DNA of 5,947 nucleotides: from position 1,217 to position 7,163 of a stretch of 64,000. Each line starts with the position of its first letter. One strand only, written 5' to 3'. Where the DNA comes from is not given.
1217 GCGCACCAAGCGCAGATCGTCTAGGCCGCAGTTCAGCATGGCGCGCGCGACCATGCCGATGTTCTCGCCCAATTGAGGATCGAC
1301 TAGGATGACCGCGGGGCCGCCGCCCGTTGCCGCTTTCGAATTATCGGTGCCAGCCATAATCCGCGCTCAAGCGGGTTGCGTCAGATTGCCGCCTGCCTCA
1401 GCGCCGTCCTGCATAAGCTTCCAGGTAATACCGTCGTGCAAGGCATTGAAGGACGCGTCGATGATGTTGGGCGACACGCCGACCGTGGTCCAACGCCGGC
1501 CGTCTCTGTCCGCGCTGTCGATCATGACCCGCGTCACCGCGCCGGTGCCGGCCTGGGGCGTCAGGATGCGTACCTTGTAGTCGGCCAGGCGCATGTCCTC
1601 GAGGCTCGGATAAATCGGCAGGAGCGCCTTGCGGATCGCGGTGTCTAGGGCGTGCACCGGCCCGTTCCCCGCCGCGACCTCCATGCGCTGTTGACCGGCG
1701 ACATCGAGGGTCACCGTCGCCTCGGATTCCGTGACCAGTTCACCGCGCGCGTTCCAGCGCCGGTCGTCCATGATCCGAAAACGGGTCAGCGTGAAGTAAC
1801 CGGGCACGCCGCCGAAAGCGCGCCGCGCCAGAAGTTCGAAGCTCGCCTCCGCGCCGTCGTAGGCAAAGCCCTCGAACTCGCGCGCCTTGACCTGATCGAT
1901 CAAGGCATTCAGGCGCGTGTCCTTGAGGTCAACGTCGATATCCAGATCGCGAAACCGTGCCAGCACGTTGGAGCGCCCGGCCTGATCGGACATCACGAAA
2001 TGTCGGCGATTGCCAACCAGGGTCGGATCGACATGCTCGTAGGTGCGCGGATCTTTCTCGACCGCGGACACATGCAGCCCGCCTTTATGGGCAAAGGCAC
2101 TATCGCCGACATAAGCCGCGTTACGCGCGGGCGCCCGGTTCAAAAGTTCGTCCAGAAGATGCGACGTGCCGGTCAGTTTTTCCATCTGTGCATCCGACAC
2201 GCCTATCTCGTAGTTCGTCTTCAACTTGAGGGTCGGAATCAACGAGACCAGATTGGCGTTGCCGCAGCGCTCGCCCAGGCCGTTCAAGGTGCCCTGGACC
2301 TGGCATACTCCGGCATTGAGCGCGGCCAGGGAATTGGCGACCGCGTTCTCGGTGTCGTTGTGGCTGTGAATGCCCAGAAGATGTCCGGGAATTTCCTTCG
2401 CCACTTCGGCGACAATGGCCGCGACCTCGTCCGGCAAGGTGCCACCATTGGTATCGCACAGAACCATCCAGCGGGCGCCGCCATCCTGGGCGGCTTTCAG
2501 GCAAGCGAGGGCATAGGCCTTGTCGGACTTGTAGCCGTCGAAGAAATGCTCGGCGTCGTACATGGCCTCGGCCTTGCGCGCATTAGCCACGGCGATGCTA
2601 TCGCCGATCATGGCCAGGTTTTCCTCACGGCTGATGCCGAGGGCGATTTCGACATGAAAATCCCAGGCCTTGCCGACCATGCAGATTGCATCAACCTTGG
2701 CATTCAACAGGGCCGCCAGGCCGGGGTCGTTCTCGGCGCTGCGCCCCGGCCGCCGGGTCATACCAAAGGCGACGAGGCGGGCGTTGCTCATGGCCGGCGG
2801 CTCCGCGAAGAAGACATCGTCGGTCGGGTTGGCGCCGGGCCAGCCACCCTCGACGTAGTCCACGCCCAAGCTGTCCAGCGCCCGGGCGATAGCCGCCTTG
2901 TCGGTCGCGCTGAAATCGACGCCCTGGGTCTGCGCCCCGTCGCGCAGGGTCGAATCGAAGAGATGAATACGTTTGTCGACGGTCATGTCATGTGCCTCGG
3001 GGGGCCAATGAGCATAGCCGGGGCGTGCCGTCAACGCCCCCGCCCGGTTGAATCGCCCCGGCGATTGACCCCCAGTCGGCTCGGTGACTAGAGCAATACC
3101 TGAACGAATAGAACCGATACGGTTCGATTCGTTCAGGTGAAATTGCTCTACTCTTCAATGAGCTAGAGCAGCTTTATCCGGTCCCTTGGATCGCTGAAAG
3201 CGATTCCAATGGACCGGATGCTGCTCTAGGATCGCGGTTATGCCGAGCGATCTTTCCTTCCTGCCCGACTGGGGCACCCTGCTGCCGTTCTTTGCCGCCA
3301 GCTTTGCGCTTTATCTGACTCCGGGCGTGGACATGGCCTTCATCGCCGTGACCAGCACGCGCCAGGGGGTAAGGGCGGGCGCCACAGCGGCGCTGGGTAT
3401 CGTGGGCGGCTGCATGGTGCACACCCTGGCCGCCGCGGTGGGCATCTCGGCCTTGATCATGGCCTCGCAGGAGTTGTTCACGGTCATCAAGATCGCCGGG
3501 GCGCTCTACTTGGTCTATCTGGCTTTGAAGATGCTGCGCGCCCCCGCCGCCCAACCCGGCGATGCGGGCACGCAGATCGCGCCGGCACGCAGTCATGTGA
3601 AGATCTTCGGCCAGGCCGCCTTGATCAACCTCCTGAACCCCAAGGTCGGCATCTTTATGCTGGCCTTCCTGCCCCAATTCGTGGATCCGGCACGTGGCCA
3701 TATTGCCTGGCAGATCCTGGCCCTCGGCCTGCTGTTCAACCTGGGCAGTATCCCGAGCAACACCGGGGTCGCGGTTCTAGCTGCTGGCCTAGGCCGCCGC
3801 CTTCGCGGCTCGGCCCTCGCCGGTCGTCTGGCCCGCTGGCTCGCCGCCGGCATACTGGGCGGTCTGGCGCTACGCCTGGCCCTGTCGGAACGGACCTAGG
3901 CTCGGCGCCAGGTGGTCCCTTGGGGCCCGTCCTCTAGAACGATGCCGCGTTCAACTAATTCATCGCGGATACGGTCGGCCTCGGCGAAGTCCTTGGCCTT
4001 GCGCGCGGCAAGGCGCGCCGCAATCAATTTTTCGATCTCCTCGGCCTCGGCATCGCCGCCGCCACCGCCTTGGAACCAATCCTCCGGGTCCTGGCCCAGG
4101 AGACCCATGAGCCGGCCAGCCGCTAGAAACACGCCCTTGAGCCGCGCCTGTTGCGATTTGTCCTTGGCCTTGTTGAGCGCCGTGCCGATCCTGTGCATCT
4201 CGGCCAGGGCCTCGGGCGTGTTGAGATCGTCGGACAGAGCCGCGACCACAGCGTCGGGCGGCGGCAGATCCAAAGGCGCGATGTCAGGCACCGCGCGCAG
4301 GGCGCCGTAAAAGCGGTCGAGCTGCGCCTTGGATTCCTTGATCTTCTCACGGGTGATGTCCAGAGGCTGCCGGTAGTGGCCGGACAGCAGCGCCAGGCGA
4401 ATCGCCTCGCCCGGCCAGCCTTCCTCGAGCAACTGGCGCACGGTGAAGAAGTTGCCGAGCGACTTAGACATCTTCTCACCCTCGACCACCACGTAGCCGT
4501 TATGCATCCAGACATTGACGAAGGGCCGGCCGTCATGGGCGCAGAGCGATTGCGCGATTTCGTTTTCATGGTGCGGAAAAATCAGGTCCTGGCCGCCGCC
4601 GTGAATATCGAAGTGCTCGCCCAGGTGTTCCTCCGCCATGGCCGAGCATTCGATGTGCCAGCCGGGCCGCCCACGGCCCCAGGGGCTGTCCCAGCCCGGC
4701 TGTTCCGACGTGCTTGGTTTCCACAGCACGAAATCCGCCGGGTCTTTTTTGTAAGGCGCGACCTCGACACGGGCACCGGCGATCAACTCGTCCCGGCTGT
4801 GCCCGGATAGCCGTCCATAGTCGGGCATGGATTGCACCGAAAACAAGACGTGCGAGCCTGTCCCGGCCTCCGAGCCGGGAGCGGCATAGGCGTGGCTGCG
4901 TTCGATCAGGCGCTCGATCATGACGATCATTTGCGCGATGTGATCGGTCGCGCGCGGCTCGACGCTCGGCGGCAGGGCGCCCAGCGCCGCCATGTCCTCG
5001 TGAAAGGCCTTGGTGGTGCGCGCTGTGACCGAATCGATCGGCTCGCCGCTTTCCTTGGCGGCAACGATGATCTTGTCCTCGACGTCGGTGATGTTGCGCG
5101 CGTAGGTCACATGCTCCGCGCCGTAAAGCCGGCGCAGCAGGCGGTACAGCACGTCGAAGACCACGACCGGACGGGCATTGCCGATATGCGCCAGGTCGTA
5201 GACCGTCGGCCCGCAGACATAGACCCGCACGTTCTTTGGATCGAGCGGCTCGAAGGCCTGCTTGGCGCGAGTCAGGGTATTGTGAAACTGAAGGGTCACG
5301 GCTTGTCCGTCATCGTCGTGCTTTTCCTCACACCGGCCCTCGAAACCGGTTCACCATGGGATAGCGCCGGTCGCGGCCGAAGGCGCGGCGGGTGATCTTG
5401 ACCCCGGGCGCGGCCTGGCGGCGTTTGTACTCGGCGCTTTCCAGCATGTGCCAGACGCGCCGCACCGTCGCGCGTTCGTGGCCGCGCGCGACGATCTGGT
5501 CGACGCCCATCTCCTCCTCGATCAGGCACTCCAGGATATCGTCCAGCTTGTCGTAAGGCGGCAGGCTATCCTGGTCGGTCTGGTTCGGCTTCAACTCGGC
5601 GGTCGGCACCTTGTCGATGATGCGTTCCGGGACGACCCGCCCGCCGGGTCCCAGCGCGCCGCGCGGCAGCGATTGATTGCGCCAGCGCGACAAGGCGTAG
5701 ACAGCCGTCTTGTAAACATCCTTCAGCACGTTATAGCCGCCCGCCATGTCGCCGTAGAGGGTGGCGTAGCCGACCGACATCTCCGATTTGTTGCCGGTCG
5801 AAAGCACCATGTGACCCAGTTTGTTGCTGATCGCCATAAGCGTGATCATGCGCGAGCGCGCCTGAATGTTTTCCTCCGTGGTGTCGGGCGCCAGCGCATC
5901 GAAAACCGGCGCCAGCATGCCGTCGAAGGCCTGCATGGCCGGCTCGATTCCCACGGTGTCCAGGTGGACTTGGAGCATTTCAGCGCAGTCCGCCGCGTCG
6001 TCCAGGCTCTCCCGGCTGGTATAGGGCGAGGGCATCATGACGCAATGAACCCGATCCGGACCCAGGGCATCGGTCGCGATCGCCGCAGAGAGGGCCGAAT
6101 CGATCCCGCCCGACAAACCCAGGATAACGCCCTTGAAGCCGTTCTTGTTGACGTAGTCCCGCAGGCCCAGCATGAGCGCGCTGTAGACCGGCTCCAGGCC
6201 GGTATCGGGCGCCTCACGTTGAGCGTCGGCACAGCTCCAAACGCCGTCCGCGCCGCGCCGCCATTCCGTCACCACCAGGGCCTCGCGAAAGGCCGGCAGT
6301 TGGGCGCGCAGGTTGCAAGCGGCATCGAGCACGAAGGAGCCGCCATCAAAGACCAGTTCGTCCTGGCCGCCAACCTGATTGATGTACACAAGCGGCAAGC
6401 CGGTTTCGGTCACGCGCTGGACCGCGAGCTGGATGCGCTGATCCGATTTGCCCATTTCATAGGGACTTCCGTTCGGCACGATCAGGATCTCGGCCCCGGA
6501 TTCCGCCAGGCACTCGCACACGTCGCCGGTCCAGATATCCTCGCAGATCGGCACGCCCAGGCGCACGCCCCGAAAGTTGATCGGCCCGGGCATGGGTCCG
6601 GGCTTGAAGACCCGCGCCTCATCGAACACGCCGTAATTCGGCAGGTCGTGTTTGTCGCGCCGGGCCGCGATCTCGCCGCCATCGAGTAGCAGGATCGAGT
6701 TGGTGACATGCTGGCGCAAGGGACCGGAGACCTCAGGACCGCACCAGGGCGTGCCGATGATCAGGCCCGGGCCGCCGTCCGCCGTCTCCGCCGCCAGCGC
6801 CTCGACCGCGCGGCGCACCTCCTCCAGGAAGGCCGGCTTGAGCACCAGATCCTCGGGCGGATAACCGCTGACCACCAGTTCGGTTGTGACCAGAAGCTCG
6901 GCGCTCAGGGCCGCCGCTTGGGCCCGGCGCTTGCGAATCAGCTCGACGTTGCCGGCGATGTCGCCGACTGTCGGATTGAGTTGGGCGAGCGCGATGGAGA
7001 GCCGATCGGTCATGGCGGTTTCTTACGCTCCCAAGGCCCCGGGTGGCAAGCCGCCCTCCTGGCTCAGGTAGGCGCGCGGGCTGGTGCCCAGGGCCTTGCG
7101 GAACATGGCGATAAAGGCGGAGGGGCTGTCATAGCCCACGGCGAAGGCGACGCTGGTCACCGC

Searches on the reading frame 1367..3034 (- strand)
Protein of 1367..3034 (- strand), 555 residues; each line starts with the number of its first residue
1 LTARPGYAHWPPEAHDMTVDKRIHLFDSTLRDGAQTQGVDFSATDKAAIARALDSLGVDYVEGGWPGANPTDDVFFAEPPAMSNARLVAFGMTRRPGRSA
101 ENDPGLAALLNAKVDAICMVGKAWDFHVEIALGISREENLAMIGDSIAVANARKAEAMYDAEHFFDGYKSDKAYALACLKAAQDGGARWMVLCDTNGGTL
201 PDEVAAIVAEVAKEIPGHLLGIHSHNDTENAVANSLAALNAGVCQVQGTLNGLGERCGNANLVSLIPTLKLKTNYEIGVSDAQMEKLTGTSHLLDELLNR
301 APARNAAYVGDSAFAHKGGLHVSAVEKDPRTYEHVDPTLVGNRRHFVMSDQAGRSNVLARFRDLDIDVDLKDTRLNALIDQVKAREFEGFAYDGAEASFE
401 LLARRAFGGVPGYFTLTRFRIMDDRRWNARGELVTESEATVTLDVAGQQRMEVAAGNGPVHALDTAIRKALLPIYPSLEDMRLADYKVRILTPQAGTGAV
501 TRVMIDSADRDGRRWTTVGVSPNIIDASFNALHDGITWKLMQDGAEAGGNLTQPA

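Call 48: search_protein_families(library=pfam, proteins=[window:1367-3034:-], max_evalue=0.0001)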
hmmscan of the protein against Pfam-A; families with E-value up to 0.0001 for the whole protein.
window:1367-3034:- (555 aa): 3 families
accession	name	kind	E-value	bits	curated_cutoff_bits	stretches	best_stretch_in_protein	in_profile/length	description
PF00682.25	HMGL-like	-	2.5e-43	148.8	29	1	23-273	2-243/260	HMGL-like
PF08502.15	LeuA_dimer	-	1.1e-22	80.8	24.9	1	395-536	3-127/131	LeuA allosteric (dimerisation) domain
PF22617.1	HCS_D2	-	6e-15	55.8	27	1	309-384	2-76/82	Homocitrate synthase post-HMGL domain-like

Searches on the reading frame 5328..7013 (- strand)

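Call 48: search_protein_families(library=pfam, proteins=[window:5328-7013:-], max_evalue=0.0001)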
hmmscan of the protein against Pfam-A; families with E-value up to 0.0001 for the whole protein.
window:5328-7013:- (561 aa): 2 families
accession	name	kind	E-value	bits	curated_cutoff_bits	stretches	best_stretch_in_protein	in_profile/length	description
PF02540.23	NAD_synthase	-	1.1e-75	254.4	21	1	277-534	2-242/242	NAD synthase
PF00795.27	CN_hydrolase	-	1.3e-23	84.1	23.2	1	7-250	2-245/256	Carbon-nitrogen hydrolase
